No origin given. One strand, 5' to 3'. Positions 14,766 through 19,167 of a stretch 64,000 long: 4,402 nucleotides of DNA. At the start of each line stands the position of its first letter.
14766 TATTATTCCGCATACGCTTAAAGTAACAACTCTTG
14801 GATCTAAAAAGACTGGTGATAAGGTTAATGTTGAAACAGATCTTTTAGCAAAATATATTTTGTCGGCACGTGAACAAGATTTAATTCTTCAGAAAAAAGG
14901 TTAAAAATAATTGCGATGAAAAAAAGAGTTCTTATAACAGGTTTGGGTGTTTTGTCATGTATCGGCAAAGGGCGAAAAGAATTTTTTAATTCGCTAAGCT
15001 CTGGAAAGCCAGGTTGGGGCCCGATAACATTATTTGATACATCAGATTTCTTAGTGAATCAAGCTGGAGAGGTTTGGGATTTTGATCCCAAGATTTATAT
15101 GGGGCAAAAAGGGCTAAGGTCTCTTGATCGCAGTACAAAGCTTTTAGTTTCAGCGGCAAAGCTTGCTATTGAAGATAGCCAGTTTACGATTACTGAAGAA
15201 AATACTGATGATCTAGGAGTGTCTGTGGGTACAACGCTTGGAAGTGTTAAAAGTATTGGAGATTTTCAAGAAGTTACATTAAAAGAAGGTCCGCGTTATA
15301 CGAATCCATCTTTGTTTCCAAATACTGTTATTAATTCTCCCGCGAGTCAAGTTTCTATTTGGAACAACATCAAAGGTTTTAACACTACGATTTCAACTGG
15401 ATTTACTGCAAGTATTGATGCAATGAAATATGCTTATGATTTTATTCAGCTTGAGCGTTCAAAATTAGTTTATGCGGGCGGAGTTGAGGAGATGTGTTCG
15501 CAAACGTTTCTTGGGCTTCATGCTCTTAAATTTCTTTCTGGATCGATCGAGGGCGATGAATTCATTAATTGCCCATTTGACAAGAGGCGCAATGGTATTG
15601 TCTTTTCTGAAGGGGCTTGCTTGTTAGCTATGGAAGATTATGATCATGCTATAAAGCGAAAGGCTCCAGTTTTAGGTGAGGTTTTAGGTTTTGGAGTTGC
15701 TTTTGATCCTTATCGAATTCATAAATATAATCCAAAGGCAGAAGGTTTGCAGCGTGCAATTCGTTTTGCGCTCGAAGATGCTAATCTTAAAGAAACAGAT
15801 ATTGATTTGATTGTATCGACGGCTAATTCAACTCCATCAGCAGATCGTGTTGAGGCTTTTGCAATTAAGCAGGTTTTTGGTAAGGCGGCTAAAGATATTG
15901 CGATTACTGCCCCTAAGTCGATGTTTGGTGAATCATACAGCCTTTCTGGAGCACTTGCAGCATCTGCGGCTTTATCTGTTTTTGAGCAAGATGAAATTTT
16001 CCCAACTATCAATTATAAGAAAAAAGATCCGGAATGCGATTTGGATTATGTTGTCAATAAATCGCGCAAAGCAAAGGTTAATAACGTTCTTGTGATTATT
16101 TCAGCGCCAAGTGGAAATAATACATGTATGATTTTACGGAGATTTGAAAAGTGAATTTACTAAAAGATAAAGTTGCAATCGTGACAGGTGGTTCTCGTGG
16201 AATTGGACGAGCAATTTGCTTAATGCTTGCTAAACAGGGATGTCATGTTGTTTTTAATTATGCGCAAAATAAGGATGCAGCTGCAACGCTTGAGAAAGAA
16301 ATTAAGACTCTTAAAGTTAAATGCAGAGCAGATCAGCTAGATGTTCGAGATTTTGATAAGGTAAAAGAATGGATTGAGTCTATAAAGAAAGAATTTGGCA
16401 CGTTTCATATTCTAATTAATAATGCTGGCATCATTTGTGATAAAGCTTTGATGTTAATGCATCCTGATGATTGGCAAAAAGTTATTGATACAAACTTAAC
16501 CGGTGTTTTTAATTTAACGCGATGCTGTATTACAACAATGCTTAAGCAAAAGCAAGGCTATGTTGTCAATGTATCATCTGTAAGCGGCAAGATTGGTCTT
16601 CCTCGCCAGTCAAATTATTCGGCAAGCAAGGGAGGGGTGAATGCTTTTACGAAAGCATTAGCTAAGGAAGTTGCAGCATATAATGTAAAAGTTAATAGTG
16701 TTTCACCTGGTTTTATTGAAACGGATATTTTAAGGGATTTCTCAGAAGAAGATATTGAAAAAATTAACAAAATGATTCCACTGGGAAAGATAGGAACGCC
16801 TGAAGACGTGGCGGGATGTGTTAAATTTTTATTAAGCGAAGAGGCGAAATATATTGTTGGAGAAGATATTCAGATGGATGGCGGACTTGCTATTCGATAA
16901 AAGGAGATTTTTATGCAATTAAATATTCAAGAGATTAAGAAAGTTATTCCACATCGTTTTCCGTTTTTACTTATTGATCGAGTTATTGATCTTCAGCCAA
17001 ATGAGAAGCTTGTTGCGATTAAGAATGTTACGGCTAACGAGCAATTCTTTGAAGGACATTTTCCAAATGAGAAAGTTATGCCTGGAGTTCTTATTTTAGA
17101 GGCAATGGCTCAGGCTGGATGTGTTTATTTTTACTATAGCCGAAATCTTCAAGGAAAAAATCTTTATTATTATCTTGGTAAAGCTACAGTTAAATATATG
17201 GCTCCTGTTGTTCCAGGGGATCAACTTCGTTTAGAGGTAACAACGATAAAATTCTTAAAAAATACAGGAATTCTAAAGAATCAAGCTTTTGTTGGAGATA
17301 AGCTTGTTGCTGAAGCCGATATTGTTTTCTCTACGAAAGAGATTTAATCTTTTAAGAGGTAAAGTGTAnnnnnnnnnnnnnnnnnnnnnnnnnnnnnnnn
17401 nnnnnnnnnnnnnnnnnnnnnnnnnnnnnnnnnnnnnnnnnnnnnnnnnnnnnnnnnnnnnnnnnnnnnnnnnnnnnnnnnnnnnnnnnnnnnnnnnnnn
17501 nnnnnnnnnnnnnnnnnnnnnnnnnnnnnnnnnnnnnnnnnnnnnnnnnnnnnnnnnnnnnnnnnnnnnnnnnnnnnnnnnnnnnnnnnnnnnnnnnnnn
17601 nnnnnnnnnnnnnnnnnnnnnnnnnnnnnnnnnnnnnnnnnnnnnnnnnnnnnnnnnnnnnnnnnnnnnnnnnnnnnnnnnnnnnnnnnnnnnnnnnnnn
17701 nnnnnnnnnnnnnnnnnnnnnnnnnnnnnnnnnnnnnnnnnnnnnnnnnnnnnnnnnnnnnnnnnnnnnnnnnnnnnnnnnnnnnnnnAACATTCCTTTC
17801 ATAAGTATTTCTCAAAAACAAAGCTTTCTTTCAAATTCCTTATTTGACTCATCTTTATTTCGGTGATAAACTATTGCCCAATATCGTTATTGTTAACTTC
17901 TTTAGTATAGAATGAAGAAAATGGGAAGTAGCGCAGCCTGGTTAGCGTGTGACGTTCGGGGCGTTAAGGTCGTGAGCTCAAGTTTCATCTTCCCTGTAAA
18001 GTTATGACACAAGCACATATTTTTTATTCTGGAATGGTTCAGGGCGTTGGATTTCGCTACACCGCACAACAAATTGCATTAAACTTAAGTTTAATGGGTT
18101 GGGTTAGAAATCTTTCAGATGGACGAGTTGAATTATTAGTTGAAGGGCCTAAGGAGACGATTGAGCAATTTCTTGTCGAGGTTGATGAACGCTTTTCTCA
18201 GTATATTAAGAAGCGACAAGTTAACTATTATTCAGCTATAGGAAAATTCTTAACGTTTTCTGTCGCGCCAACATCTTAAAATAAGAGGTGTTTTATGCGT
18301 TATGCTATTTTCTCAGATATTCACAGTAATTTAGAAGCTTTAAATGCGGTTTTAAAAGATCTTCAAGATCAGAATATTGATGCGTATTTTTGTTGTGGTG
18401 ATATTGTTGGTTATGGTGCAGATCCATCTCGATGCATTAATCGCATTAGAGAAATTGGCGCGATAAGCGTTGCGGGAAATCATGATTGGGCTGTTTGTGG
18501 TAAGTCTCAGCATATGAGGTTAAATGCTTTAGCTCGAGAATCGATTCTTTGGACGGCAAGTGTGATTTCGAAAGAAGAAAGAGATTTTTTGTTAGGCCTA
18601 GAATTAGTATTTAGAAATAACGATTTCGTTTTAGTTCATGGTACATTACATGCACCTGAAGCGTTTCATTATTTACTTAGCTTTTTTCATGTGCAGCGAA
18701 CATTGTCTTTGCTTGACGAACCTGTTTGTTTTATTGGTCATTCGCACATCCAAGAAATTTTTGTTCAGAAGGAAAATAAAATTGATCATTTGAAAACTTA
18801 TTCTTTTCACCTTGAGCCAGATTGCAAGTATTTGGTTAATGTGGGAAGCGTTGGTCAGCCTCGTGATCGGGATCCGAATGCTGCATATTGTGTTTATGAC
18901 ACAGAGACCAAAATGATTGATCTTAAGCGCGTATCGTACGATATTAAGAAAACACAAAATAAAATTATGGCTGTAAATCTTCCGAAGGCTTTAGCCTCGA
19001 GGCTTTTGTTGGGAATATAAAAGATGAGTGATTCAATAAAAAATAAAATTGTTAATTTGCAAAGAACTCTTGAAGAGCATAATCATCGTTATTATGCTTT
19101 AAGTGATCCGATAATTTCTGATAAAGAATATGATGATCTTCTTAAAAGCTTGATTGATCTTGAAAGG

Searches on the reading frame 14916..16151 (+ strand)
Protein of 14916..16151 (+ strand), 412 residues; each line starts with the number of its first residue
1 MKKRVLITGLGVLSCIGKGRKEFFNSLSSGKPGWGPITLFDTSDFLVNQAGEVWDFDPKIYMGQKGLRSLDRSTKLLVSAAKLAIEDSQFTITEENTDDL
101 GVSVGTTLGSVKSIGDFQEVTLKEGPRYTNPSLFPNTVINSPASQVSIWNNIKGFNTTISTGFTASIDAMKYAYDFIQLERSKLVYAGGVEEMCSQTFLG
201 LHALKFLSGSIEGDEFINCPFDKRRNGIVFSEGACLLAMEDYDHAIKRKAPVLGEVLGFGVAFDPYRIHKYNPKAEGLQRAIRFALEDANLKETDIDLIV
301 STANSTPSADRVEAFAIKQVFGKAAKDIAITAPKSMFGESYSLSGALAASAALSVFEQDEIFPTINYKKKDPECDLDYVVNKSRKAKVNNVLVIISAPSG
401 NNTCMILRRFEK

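Call 66: search_protein_families(library=pfam, proteins=[window:14916-16151:+], max_evalue=0.0001)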
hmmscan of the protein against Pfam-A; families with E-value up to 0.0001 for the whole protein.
window:14916-16151:+ (412 aa): 2 families
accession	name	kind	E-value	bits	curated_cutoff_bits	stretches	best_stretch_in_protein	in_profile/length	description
PF00109.32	ketoacyl-synt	-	3e-29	102.8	20.8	1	3-241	2-248/252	Beta-ketoacyl synthase, N-terminal domain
PF02801.28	Ketoacyl-synt_C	-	2.5e-20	73.1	20.8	1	253-367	1-118/119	Beta-ketoacyl synthase, C-terminal domain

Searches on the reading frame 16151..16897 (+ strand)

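Call 66: search_protein_families(library=pfam, proteins=[window:16151-16897:+], max_evalue=0.0001)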
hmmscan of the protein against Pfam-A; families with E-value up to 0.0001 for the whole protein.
window:16151-16897:+ (249 aa): 5 families
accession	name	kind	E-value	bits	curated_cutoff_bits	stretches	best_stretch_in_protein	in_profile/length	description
PF00106.31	adh_short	-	2e-63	213.9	26.6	1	7-200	1-193/195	short chain dehydrogenase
PF13561.12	adh_short_C2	-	5.4e-63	213.2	27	1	16-246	6-235/236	Enoyl-(Acyl carrier protein) reductase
PF08659.16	KR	-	8.6e-24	84.9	22.6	1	10-187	4-176/180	KR domain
PF01370.27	Epimerase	-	1.5e-05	25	20.9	1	10-144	2-116/240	NAD dependent epimerase/dehydratase family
PF08643.16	DUF1776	-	4.7e-05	23.4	25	0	103-190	111-200/294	Fungal family of unknown function (DUF1776)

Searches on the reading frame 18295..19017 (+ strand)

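Call 66: search_protein_families(library=pfam, proteins=[window:18295-19017:+], max_evalue=0.0001)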
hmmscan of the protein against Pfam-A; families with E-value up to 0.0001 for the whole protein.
window:18295-19017:+ (241 aa): 2 families
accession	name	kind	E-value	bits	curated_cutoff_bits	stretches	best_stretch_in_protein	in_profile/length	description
PF12850.12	Metallophos_2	-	3.5e-20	73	27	1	1-206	1-154/154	Calcineurin-like phosphoesterase superfamily domain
PF00149.33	Metallophos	-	1.3e-14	55.5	21.5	1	1-139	1-177/191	Calcineurin-like phosphoesterase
